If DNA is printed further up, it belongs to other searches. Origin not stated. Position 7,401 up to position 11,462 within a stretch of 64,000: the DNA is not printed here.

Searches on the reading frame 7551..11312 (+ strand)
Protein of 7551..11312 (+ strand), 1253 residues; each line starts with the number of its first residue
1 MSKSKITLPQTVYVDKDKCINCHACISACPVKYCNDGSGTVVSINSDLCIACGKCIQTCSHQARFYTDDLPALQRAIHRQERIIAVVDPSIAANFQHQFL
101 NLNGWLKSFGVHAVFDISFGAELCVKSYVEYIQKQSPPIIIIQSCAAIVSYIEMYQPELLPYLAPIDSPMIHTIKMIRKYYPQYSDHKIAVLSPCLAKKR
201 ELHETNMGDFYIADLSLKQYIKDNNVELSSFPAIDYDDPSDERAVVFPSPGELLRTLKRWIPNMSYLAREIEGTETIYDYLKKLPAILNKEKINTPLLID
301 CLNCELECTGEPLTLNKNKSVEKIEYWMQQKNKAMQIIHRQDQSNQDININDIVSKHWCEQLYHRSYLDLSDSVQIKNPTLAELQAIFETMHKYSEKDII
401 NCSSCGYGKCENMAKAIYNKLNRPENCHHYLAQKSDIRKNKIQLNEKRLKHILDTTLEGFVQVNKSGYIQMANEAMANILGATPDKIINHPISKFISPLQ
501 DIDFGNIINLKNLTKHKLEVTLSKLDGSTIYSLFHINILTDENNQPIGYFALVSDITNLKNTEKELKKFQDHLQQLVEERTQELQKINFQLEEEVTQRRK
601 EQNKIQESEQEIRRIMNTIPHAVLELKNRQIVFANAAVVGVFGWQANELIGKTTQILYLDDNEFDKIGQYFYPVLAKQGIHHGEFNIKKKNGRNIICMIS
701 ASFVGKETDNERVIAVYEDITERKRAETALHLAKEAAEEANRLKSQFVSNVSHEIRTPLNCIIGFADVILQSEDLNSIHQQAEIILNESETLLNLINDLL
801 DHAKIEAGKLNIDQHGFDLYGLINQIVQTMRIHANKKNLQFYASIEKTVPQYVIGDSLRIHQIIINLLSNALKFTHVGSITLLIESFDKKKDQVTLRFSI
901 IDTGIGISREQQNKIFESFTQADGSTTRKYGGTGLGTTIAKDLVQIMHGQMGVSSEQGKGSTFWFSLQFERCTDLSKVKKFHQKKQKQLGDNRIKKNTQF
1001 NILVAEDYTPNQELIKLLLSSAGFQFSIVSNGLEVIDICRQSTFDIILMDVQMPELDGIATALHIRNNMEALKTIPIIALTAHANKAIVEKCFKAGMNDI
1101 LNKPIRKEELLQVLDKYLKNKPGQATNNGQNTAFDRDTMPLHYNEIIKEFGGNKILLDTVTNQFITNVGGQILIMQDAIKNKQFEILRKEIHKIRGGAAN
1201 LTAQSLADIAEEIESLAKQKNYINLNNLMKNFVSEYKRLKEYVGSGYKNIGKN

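Call 25: search_protein_families(library=pfam, proteins=[window:7551-11312:+], max_evalue=0.00001)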
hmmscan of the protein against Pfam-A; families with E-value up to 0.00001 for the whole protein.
window:7551-11312:+ (1253 aa): 13 families
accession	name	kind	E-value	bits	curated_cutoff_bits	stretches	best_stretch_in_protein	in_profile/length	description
PF02518.31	HATPase_c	-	1.9e-27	96.3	26.4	1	855-970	1-110/111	Histidine kinase-, DNA gyrase B-, and HSP90-like ATPase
PF00072.30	Response_reg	-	9.5e-26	90.6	30.2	1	1002-1114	1-110/111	Response regulator receiver domain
PF02906.19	Fe_hyd_lg_C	-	1e-24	88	22.1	1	82-310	2-243/245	Iron only hydrogenase large subunit, C-terminal domain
PF13426.13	PAS_9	-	3.9e-21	75.7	27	2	458-557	2-102/103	PAS domain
PF00512.31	HisKA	-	6.7e-17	61.7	26.9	1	744-808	2-66/66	His Kinase A (phospho-acceptor) domain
PF00989.32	PAS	-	2.9e-16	59.9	22.6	2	611-719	2-112/113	PAS fold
PF08448.16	PAS_4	-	1.6e-10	41.6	23.1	0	458-560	6-109/110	PAS fold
PF00037.32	Fer4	-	1.1e-08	34.9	21.1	0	12-31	1-20/24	4Fe-4S binding domain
PF13188.13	PAS_8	-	8e-08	32.4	21.8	0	612-662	3-55/65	PAS domain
PF01627.28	Hpt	-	4e-07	30.6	24.6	1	1163-1220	5-62/84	Hpt domain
PF13237.11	Fer4_10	-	6e-07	29.7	25.5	1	12-59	2-52/53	4Fe-4S dicluster domain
PF12838.12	Fer4_7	-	3.9e-06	27.7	27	0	10-32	29-51/52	4Fe-4S dicluster domain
PF12837.12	Fer4_6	-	8e-06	26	25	0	41-63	1-23/24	4Fe-4S binding domain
